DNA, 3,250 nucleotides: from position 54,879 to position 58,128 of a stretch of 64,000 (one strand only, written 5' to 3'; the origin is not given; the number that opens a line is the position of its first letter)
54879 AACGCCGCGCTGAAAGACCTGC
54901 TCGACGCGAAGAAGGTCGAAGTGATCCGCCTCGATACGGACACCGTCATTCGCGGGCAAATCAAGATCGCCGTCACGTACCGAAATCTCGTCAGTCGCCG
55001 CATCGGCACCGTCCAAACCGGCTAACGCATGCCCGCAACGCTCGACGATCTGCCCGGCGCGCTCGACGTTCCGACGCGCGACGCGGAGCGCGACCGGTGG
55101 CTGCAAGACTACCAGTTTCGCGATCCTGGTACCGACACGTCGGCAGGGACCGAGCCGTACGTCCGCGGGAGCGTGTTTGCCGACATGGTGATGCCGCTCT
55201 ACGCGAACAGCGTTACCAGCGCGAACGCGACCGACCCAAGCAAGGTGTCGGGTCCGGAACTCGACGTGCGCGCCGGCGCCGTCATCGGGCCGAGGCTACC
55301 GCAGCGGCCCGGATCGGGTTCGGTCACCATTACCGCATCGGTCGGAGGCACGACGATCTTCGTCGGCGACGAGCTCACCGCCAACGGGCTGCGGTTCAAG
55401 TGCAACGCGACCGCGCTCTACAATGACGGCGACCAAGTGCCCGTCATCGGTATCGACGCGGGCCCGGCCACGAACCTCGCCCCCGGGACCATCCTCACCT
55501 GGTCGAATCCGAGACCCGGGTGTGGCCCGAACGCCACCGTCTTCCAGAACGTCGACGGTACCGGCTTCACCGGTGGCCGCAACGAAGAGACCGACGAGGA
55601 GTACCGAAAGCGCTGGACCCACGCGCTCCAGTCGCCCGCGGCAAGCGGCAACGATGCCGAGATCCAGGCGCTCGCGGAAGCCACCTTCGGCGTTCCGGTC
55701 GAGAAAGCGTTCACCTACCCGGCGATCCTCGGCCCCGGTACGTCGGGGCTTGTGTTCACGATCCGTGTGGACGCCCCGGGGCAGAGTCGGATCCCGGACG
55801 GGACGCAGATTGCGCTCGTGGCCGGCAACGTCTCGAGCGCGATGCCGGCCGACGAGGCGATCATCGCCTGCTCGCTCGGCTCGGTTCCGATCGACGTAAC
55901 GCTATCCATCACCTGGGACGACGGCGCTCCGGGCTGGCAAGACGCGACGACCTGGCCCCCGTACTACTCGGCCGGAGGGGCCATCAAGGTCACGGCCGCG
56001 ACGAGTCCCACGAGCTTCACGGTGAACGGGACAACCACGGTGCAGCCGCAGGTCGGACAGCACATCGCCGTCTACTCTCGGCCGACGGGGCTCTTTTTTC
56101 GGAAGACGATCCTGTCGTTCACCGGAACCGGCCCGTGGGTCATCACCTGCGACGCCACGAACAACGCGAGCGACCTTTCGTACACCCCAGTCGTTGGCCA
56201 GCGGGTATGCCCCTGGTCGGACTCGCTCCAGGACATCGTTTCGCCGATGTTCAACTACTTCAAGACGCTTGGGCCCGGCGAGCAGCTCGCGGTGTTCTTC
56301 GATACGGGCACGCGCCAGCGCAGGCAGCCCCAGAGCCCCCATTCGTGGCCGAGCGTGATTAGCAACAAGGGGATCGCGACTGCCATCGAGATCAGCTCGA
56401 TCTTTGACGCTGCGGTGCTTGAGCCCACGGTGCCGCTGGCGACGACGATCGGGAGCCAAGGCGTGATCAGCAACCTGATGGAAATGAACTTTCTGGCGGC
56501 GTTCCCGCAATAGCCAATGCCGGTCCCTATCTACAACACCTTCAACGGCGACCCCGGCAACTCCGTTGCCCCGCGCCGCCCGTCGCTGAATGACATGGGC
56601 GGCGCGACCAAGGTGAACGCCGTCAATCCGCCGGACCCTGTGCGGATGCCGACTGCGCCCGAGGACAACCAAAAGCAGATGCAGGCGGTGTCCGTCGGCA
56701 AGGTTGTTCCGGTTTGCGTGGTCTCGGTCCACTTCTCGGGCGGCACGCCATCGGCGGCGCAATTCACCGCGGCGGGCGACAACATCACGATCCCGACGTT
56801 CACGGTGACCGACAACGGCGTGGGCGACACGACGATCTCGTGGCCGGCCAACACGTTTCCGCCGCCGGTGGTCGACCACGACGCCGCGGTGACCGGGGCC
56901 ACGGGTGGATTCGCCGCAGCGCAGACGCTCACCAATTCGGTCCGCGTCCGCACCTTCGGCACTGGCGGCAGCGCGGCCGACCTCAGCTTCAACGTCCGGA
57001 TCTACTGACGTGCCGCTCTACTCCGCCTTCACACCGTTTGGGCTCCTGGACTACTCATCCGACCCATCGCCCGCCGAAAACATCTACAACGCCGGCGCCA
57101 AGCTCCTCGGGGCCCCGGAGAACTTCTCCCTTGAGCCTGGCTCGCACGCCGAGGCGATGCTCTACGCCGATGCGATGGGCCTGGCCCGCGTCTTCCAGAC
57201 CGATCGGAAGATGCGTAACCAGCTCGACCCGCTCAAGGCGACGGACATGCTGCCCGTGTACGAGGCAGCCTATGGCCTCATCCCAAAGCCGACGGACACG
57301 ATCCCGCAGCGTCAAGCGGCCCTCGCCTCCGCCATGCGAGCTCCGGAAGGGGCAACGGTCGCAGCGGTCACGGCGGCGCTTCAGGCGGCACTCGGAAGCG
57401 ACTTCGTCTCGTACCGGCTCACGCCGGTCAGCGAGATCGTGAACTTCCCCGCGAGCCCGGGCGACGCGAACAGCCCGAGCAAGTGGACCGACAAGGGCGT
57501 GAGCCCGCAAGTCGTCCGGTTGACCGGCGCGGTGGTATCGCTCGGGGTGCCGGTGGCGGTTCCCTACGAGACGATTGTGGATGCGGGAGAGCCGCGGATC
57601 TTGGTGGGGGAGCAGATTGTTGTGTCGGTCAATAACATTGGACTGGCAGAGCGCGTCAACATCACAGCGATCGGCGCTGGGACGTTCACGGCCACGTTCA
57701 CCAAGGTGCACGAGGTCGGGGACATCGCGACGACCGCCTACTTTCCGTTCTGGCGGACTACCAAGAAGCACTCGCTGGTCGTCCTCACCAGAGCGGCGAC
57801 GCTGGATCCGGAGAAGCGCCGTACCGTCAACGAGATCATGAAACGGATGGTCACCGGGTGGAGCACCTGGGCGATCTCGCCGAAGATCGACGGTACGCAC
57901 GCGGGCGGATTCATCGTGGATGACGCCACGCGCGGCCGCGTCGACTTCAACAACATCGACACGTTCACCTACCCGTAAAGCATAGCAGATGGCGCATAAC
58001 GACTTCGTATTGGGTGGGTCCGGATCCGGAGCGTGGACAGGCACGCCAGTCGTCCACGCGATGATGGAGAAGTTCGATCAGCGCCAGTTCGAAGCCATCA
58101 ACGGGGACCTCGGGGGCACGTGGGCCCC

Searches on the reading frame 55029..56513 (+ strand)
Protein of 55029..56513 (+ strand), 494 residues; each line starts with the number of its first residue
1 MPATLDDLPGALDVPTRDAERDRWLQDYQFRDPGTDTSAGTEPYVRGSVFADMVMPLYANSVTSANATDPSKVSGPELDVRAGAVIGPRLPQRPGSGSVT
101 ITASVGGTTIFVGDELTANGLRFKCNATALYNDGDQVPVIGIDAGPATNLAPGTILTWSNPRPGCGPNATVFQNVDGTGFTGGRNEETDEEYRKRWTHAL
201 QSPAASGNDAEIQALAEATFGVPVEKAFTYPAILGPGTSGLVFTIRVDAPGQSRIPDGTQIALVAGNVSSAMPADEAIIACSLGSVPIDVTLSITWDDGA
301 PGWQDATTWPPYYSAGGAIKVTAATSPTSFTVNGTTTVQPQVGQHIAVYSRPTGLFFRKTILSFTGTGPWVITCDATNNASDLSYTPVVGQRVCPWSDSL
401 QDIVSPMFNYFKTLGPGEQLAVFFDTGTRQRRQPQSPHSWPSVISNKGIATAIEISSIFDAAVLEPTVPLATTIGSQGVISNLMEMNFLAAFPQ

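Call 22: search_protein_families(library=pfam, proteins=[window:55029-56513:+], max_evalue=0.05)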
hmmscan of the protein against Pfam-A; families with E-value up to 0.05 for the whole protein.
window:55029-56513:+ (494 aa): 1 family
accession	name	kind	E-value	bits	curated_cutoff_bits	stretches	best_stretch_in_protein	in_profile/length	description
PF04865.19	Baseplate_J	-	2e-22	80.2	21.1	1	76-298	3-218/255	Baseplate J-like protein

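Call 28: find_related_loci(query=window:55029-56513:+, collection=viral_contigs, flank=10000)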
Query window:55029-56513:+ (494 aa) in viral_contigs; peptide patterns used: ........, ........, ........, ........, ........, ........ (x = any residue, [..] = any of these).
20 stretches matched a pattern, but none encodes a relative of the query by tblastn (E <= 1e-3).

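Call 56: search_dna_similar(query=window:55029-56513:+, collection=phages, mode=protein, max_rows=12)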
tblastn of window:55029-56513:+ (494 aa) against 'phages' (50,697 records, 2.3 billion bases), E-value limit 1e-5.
Records with a match: 7; places in all: 7; records where one place covers at least 80% of the query: 1.
Best place of each record, by identity: <60% 7.
By first word of the organism name: Bordetella 3; Caudoviricetes 1; Ralstonia 1; Acetobacter 1; Sporosarcina 1.
By host as written in the record: Bordetella bronchiseptica 3; - 1; Ralstonia solanacearum 1; Acetobacter pasteurianus NBRC 109446 1; Sporosarcina aquimarina 1.
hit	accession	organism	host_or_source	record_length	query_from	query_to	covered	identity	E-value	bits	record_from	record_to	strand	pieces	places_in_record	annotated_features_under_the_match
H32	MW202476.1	Caudoviricetes sp.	Manatee Spring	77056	10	418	83%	26.3%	2e-16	89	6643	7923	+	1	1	baseplate J-like protein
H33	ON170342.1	Ralstonia phage YO374_1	Ralstonia solanacearum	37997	14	237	45%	27.2%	2e-6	57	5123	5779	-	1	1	record has no annotation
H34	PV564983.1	Bordetella phage PBb001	Bordetella bronchiseptica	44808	96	295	40%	29.2%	2e-8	63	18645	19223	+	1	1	baseplate J-like protein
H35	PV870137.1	Bordetella phage vB_BbrM_PBb002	Bordetella bronchiseptica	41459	96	295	40%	28.7%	4e-8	62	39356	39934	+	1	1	baseplate J-like protein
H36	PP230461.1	Bordetella phage PY223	Bordetella bronchiseptica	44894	96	295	40%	28.7%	4e-8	62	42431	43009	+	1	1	JayE: baseplate J-like protein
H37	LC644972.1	Acetobacter phage phiAP1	Acetobacter pasteurianus NBRC 109446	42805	83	259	36%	32.1%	4e-7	59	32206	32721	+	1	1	phage baseplate J-like protein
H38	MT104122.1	Sporosarcina phage Lietuvens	Sporosarcina aquimarina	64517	136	295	32%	31.1%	4e-8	62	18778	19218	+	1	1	baseplate J-like protein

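Call 57: find_related_loci(query=window:55029-56513:+, collection=metagenome_contigs, flank=10000)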
Query window:55029-56513:+ (494 aa) in metagenome_contigs; peptide patterns used: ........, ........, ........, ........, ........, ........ (x = any residue, [..] = any of these).
145 stretches matched a pattern, but none encodes a relative of the query by tblastn (E <= 1e-3).

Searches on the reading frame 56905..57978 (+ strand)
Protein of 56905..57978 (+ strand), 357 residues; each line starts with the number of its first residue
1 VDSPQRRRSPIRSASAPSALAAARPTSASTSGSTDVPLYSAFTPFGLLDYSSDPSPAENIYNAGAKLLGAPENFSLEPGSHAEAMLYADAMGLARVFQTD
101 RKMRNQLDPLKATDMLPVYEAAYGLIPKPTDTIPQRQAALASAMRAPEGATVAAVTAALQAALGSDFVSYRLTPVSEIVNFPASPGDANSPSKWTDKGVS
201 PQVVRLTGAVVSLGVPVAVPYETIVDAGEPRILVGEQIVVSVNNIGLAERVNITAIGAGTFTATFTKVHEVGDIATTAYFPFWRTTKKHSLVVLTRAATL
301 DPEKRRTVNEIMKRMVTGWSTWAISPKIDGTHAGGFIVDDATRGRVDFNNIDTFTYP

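Call 3: search_protein_families(library=pfam, proteins=[window:56905-57978:+], max_evalue=0.1)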
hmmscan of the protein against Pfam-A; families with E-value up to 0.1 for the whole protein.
window:56905-57978:+ (357 aa): 1 family
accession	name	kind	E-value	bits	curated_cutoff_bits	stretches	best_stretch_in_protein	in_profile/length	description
PF10076.14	Phage_Mu_Gp48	-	1.1e-07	32.3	37.4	1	91-165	26-100/150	Bacteriophage Mu-like, Gp48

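Call 4: search_protein_families(library=phrogs, proteins=[window:56905-57978:+], max_evalue=0.01)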
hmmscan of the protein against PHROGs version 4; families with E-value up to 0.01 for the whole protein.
window:56905-57978:+ (357 aa): 1 family
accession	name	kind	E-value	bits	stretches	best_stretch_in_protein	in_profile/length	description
phrog_203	-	tail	3.9e-10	40.3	1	77-160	29-115/224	baseplate wedge subunit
